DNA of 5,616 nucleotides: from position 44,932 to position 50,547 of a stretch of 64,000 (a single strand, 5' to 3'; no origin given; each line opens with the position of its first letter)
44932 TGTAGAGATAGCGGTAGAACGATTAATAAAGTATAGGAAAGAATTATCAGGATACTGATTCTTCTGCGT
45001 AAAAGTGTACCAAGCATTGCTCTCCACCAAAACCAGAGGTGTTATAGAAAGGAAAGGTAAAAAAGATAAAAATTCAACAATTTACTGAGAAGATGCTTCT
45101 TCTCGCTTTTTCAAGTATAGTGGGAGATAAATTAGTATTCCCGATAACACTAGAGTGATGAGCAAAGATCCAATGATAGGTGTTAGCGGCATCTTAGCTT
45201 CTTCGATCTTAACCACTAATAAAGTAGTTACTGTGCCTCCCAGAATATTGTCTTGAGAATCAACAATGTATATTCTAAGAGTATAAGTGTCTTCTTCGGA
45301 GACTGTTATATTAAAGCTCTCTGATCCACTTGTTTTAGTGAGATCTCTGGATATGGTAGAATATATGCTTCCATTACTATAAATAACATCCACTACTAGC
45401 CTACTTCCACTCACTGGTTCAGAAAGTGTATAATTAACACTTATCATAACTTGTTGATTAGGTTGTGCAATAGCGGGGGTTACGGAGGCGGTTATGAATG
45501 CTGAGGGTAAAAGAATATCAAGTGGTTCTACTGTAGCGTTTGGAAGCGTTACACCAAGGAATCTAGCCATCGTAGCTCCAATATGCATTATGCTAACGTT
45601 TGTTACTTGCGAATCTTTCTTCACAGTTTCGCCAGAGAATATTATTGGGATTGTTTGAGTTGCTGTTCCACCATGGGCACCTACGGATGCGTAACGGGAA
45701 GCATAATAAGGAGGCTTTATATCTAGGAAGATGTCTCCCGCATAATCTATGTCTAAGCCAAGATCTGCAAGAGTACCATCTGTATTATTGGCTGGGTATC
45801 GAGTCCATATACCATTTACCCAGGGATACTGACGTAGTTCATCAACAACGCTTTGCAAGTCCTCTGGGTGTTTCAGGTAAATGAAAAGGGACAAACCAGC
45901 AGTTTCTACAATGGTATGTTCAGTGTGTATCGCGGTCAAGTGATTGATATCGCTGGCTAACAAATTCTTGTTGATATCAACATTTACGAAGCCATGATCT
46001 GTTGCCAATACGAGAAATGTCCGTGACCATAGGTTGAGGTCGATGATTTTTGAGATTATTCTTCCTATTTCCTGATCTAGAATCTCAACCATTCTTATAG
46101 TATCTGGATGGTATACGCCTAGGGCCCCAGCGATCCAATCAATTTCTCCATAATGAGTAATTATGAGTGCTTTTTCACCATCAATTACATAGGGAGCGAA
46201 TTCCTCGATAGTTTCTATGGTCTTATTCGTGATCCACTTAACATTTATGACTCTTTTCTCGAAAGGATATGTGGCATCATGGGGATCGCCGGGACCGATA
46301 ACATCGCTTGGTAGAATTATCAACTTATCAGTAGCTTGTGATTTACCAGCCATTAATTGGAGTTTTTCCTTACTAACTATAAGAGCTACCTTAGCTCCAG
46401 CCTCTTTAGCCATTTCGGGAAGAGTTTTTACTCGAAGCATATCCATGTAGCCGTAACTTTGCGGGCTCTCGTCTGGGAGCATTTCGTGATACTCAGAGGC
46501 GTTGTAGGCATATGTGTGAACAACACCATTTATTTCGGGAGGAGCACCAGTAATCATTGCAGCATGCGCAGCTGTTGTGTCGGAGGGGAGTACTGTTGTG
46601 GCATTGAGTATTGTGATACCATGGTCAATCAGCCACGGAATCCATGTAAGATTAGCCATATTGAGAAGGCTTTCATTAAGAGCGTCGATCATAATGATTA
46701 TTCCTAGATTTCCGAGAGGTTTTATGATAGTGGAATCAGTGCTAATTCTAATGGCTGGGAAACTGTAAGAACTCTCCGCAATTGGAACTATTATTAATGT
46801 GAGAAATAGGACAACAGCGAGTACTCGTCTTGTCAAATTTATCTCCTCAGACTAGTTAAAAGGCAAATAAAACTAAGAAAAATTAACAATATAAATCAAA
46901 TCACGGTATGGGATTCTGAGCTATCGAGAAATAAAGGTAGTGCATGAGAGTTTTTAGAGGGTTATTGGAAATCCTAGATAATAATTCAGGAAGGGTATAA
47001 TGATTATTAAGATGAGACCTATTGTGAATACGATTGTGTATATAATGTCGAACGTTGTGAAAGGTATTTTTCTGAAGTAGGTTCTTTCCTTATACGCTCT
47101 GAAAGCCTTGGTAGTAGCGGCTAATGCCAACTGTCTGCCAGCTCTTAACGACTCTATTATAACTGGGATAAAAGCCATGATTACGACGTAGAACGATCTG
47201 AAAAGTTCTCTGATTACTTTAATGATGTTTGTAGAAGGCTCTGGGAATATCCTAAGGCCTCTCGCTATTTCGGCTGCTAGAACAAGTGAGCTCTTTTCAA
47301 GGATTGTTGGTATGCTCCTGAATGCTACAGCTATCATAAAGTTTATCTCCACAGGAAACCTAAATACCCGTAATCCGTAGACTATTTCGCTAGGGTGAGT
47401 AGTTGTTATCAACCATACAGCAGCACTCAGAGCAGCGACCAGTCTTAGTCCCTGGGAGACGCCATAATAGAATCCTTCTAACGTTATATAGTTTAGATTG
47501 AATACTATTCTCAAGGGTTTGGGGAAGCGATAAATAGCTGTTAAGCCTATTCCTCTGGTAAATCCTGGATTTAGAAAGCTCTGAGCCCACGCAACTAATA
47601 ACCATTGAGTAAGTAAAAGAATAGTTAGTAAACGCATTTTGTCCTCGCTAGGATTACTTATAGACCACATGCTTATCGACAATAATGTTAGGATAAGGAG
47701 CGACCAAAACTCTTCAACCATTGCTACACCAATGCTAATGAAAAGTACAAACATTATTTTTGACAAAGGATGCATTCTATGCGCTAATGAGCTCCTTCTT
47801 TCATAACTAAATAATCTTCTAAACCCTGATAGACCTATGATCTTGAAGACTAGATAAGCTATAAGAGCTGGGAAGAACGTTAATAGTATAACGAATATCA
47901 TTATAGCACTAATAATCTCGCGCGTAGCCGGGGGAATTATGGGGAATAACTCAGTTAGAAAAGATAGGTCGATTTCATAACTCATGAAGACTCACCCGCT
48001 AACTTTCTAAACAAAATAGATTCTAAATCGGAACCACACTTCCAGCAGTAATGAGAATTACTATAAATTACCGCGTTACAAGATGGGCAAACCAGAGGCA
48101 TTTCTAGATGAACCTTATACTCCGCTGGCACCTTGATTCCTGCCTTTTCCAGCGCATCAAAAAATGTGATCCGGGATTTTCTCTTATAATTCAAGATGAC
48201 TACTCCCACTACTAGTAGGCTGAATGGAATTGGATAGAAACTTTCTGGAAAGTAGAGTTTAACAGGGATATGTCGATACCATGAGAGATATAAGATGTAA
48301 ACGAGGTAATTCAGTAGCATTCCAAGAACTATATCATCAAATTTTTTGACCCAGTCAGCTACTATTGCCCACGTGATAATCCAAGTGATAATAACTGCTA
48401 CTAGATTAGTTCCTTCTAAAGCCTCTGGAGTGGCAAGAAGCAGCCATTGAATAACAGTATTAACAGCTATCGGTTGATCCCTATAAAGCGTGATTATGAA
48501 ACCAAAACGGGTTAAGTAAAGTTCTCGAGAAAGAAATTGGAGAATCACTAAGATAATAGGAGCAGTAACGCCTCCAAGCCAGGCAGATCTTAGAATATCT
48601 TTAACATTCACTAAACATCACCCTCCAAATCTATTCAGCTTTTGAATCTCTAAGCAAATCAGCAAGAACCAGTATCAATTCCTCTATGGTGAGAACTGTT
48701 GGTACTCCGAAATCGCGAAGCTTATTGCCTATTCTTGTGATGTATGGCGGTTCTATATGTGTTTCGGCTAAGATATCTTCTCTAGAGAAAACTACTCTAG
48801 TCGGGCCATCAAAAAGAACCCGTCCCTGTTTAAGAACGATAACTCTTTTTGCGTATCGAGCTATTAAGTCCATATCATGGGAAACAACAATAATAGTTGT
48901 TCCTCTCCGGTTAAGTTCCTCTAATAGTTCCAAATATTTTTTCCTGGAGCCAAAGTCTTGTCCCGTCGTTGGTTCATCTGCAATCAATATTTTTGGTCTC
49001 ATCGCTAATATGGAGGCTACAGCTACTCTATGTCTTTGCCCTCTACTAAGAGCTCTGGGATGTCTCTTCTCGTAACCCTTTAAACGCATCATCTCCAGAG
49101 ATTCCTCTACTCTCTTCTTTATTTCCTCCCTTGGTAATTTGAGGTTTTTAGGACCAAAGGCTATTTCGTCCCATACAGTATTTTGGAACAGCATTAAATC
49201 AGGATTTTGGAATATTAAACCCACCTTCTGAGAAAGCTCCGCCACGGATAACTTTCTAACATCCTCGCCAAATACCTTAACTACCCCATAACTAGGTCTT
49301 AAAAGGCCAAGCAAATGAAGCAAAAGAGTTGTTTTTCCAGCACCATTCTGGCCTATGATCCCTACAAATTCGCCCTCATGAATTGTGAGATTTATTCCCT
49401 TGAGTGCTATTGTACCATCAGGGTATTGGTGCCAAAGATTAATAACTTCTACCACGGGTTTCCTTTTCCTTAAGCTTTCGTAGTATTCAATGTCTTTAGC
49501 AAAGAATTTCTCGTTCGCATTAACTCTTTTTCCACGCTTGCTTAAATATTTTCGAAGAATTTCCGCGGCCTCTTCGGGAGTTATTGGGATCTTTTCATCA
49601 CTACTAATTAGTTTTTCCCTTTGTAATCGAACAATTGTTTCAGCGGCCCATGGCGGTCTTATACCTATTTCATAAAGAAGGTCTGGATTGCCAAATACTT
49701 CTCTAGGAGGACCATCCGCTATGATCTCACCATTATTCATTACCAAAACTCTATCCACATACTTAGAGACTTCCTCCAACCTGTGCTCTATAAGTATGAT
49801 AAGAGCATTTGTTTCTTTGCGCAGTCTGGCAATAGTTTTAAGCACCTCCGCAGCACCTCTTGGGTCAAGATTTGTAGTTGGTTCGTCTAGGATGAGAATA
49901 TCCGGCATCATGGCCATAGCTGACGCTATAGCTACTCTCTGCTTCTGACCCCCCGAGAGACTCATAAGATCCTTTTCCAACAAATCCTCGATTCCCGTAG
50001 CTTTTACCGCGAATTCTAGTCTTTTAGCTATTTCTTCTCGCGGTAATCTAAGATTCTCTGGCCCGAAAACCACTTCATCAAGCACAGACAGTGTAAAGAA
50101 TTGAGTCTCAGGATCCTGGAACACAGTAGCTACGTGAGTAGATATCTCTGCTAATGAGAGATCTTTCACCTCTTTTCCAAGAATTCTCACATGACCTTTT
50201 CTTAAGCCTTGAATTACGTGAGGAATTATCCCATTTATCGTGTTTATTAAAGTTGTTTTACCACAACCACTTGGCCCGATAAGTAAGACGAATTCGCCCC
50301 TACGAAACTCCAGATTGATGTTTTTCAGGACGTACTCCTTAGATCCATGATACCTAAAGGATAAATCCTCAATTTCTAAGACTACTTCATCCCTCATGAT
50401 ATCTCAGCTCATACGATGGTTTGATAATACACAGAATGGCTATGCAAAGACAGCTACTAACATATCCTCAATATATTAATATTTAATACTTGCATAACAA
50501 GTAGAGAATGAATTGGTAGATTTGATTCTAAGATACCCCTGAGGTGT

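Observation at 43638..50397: ECF operon with no recognisable S component but two ecto-phosphatase-family genes; candidate other half of the GIFT/S-component locus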

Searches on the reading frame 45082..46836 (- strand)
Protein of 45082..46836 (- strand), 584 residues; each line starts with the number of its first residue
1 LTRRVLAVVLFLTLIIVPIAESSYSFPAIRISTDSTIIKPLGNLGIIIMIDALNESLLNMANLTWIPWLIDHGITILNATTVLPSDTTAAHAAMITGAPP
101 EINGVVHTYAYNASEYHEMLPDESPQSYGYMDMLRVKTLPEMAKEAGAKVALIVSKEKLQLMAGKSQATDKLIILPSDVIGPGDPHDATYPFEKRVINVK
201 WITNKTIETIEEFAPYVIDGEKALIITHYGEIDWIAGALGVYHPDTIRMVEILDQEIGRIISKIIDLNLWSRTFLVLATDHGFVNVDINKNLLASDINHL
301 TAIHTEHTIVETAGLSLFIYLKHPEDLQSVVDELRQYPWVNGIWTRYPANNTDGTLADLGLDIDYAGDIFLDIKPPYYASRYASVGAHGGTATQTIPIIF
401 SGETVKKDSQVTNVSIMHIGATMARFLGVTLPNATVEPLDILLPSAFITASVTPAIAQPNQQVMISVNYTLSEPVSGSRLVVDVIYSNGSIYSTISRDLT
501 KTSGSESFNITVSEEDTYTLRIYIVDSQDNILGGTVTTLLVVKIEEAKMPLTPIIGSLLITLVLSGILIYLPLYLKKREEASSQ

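Call 3: search_protein_families(library=pfam, proteins=[window:45082-46836:-], max_evalue=0.01)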
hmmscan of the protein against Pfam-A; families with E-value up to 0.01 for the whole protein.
window:45082-46836:- (584 aa): 4 families
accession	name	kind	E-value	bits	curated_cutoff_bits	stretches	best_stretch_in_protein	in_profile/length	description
PF01663.27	Phosphodiest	-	1.2e-21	78.1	23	1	46-337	2-278/342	Type I phosphodiesterase / nucleotide pyrophosphatase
PF00884.28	Sulfatase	-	0.00042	20.2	25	0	246-283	206-243/301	Sulfatase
PF01676.23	Metalloenzyme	-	0.0034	17.4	24.3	0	208-308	133-212/252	Metalloenzyme superfamily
PF02680.19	DUF211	-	0.0061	17.2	22.1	0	479-528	4-53/89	Uncharacterized ArCR, COG1888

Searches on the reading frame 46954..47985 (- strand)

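Call 3: search_protein_families(library=pfam, proteins=[window:46954-47985:-], max_evalue=0.01)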
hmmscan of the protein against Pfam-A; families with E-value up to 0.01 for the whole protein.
window:46954-47985:- (343 aa): 1 family
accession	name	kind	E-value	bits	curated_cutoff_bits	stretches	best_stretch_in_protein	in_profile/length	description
PF02361.21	CbiQ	-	2.5e-20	73.5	25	1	65-303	2-215/216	Cobalt transport protein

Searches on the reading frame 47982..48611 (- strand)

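Call 3: search_protein_families(library=pfam, proteins=[window:47982-48611:-], max_evalue=0.01)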
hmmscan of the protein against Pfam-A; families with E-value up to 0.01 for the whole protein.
window:47982-48611:- (209 aa): 2 families
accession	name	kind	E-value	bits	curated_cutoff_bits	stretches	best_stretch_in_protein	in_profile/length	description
PF12773.13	DZR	-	0.0012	19.4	27.3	1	175-197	1-23/45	Double zinc ribbon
PF13240.11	Zn_Ribbon_1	-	0.0016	18.6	25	1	175-196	2-23/23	zinc-ribbon domain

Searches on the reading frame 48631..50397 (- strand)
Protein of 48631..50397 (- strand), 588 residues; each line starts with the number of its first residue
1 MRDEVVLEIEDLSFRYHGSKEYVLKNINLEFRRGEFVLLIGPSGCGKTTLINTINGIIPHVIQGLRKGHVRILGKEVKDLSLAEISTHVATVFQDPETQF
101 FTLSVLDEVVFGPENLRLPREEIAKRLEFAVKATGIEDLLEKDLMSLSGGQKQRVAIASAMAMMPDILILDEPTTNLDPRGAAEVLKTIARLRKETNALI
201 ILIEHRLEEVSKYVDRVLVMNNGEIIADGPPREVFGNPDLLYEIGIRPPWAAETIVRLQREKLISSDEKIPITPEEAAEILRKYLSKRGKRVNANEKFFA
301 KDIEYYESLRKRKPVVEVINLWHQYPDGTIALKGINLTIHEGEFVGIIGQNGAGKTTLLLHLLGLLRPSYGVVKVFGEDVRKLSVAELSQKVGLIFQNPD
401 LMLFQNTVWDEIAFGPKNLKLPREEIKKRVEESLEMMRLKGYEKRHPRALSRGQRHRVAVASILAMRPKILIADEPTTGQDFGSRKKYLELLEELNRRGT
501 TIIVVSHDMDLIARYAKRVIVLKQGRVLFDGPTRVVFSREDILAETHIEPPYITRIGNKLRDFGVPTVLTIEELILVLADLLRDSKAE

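Call 3: search_protein_families(library=pfam, proteins=[window:48631-50397:-], max_evalue=0.01)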
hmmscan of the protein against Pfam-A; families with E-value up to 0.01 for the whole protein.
window:48631-50397:- (588 aa): 37 families (the best 25 are shown)
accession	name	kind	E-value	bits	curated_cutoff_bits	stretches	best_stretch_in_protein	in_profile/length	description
PF00005.33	ABC_tran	-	2.3e-65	219.8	25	2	332-478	1-137/137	ABC transporter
PF02463.25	SMC_N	-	3.2e-16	59.9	40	2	18-222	9-216/220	RecF/RecN/SMC N terminal domain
PF13304.12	AAA_21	-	2.2e-15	57.9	27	1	440-511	228-302/304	AAA domain, putative AbiEii toxin, Type IV TA system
PF13476.12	AAA_23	-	9.7e-09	36.6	27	1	22-56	10-41/201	AAA domain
PF13401.12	AAA_22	-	1.2e-08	35.8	27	1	34-202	5-120/130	AAA domain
PF13555.12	AAA_29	-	4.1e-08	33.3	27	1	29-55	17-43/61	P-loop containing region of AAA domain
PF13481.12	AAA_25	-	4.5e-08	33.4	27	0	31-51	30-50/195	AAA domain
PF03193.22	RsgA_GTPase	-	6.3e-08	33.1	30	1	30-57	103-129/174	RsgA GTPase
PF13191.12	AAA_16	-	1.2e-07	32.9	32.6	1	33-55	23-45/167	AAA ATPase domain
PF20720.3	nSTAND3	-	2.6e-06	27.7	27.2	0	340-381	15-55/155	Novel STAND NTPase 3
PF00004.35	AAA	-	1.6e-05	25.8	21.2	0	37-57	1-21/131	ATPase family associated with various cellular activities (AAA)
PF01637.24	ATPase_2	-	1.8e-05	25.1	33.2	0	30-54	16-40/225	ATPase domain predominantly from Archaea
PF13521.12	AAA_28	-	1.9e-05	25.4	27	0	37-55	2-20/164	AAA domain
PF25199.1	nSTAND_NTPase5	-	6.7e-05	23.2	34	0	29-51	36-58/145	Novel STAND NTPase 5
PF03205.20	MobB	-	9.7e-05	22.7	26.6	0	345-367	2-24/133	Molybdopterin guanine dinucleotide synthesis protein B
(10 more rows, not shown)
